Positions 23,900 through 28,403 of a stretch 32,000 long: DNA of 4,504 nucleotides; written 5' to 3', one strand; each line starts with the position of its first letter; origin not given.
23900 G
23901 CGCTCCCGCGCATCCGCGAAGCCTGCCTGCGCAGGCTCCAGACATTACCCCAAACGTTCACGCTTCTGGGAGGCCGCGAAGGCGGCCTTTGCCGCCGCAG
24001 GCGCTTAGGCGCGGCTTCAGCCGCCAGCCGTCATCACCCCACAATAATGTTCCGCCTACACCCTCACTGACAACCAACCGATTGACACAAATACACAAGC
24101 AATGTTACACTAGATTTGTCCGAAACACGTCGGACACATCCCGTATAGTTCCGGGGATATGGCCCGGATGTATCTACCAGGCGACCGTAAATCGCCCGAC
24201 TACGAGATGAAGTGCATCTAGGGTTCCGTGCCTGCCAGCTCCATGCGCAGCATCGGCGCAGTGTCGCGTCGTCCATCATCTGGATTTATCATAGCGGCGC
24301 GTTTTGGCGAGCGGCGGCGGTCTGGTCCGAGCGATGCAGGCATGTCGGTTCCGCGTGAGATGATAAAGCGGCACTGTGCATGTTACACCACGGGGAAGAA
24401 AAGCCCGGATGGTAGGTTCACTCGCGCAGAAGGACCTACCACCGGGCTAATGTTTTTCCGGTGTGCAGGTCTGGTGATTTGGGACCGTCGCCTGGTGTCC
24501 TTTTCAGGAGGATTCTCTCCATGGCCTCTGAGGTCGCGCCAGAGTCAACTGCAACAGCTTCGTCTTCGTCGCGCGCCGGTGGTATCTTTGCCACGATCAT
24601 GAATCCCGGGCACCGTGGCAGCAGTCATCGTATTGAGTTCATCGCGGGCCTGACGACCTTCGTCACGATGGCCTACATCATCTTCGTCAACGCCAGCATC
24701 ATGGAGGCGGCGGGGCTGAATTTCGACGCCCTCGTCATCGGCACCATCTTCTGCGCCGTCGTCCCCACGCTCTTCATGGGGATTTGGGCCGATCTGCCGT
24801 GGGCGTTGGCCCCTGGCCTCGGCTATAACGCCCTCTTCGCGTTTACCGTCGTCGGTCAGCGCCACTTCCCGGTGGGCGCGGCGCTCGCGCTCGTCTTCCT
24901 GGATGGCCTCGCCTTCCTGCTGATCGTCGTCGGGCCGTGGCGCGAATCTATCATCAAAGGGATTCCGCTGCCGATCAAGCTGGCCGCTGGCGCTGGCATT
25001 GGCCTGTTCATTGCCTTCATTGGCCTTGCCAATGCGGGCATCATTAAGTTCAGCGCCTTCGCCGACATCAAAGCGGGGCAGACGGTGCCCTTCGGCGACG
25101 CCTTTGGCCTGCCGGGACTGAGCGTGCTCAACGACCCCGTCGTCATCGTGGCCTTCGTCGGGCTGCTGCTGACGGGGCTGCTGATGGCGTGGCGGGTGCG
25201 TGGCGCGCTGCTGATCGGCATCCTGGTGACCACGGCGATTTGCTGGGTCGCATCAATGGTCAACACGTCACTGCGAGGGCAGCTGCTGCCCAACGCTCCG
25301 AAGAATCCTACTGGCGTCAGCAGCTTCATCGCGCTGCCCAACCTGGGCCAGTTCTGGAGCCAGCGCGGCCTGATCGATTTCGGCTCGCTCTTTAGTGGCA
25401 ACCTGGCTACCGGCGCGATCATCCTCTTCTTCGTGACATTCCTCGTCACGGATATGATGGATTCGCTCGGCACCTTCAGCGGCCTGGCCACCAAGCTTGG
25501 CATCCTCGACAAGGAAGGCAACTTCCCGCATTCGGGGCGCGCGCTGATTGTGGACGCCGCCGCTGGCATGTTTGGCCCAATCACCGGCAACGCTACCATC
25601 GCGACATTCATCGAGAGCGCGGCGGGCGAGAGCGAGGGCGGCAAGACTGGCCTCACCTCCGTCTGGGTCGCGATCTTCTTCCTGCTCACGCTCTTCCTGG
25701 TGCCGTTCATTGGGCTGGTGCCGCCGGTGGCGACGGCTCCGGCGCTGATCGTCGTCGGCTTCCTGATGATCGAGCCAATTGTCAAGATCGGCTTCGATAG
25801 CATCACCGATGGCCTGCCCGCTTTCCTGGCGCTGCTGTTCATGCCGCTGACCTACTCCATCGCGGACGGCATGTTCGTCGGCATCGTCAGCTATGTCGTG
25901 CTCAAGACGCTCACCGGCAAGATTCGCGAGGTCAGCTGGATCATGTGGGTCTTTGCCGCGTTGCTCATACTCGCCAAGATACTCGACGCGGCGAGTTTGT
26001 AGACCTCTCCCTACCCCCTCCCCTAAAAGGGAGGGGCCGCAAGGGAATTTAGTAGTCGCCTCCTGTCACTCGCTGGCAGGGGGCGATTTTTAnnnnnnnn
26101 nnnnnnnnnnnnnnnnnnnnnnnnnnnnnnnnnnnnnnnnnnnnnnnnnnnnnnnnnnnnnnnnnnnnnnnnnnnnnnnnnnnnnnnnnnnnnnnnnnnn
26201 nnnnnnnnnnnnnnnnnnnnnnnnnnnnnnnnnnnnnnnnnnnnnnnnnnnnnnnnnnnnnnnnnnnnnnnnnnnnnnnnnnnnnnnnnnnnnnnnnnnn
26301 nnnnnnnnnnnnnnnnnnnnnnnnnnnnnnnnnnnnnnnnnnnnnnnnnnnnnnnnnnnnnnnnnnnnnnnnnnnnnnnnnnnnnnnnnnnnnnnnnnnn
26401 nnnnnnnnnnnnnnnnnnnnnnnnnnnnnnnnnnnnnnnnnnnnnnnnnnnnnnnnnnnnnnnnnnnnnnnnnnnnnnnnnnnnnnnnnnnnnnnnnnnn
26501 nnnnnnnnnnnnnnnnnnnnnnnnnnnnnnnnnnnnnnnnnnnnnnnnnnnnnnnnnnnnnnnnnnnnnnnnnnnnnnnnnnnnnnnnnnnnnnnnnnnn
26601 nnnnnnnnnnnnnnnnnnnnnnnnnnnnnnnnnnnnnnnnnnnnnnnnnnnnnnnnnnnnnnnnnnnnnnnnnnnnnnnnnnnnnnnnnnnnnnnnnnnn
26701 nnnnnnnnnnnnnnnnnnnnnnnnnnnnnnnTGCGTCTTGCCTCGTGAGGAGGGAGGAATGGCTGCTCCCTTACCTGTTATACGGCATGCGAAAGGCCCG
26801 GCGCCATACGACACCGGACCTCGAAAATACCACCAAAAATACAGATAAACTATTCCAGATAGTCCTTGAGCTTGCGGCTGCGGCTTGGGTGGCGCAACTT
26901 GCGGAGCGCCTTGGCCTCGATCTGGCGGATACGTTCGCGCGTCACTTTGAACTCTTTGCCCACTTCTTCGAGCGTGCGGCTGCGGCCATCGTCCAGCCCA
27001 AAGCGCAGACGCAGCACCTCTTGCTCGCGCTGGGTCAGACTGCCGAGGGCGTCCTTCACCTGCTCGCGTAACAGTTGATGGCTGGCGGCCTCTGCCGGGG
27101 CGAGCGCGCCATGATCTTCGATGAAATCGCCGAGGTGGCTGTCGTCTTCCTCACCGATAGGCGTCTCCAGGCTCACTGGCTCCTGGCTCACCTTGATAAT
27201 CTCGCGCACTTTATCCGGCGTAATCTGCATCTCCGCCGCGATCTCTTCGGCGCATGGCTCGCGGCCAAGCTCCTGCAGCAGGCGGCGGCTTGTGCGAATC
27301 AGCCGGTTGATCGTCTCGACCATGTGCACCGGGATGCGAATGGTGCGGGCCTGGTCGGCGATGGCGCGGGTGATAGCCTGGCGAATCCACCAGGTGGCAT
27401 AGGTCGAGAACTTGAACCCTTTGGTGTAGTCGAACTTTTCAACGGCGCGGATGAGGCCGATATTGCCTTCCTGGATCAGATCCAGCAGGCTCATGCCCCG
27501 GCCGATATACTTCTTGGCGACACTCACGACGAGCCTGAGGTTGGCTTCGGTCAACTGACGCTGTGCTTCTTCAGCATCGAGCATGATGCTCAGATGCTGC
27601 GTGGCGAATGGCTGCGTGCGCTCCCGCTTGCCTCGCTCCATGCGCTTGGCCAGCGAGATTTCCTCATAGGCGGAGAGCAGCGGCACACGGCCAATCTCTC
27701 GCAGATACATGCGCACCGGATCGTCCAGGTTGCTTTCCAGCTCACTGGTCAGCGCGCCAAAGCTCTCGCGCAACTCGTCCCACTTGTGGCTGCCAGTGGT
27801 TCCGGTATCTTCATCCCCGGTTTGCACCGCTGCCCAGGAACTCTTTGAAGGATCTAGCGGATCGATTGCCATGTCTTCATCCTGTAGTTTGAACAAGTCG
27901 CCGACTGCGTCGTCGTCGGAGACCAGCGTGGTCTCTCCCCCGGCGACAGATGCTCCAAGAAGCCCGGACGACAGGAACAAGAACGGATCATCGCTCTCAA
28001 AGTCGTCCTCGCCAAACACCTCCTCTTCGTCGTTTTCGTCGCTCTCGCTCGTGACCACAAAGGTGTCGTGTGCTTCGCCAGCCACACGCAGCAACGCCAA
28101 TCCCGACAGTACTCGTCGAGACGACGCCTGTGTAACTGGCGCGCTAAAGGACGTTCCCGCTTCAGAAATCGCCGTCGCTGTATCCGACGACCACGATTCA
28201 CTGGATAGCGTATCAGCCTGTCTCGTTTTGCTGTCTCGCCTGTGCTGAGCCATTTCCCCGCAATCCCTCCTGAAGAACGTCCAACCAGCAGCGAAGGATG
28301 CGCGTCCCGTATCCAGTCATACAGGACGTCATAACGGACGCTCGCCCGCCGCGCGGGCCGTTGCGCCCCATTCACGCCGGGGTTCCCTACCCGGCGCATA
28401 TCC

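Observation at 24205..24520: ykkC-family riboswitch-like leader controlling a purine (AzgA-type) permease, with an ~85-nt insertion in the aptamer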

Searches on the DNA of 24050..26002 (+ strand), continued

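Call 75: search_rna_families(sources=[L061, L062, L063, L064, L065, L066, L067, L068, L069, L070, L071, L072, L073, L074, L075, L076, L077, L078, L079, L080], threshold=gathering)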
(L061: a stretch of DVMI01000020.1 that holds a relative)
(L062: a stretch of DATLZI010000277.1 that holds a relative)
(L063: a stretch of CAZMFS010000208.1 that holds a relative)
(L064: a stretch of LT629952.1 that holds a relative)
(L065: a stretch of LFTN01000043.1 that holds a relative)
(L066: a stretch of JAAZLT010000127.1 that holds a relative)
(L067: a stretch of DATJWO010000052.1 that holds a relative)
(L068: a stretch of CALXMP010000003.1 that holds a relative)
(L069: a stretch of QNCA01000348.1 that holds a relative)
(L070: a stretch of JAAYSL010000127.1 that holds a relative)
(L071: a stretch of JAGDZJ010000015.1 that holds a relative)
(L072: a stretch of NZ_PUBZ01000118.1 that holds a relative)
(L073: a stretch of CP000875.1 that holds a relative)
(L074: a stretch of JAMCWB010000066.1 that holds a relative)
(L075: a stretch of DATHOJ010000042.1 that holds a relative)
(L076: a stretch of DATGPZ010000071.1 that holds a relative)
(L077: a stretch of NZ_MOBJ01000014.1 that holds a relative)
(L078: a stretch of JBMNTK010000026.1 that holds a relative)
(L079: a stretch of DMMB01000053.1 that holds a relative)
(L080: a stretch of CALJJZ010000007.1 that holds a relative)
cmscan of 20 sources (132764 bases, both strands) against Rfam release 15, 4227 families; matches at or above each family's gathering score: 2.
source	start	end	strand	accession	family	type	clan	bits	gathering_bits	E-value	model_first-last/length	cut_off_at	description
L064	2755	2856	+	RF00167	Purine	Cis-reg; riboswitch;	CL00123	77.6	37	8.3e-12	1-102/102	no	Purine riboswitch aptamer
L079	2754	2855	+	RF00167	Purine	Cis-reg; riboswitch;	CL00123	72.1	37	1.8e-10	1-102/102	no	Purine riboswitch aptamer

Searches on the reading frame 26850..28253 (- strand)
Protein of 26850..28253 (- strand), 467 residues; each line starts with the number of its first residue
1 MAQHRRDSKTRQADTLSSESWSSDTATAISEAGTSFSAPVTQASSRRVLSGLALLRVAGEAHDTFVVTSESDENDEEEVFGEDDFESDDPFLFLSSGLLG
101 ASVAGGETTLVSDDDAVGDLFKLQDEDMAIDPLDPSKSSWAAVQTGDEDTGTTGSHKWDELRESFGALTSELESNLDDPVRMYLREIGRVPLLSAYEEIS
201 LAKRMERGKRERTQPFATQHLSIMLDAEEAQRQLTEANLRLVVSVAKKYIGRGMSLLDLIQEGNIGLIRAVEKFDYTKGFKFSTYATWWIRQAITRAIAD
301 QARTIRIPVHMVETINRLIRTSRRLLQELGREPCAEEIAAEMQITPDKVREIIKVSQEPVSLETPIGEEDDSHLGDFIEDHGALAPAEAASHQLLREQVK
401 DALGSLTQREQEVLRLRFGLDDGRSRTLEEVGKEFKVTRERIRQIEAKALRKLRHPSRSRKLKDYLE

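Call 14: search_protein_families(library=pfam, proteins=[window:26850-28253:-])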
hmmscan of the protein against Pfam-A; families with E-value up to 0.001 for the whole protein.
window:26850-28253:- (467 aa): 4 families
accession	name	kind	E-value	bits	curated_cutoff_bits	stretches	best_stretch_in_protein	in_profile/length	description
PF04539.22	Sigma70_r3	-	1.5e-29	102.3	25.3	1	313-389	1-77/78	Sigma-70 region 3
PF04542.20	Sigma70_r2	-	9.4e-24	83.4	24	1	235-304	2-71/71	Sigma-70 region 2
PF04545.22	Sigma70_r4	-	3.4e-20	71.7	24.1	1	402-455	1-50/50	Sigma-70, region 4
PF00140.25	Sigma70_r1_2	-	6.9e-16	58.4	22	1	178-210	1-33/34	Sigma-70 factor, region 1.2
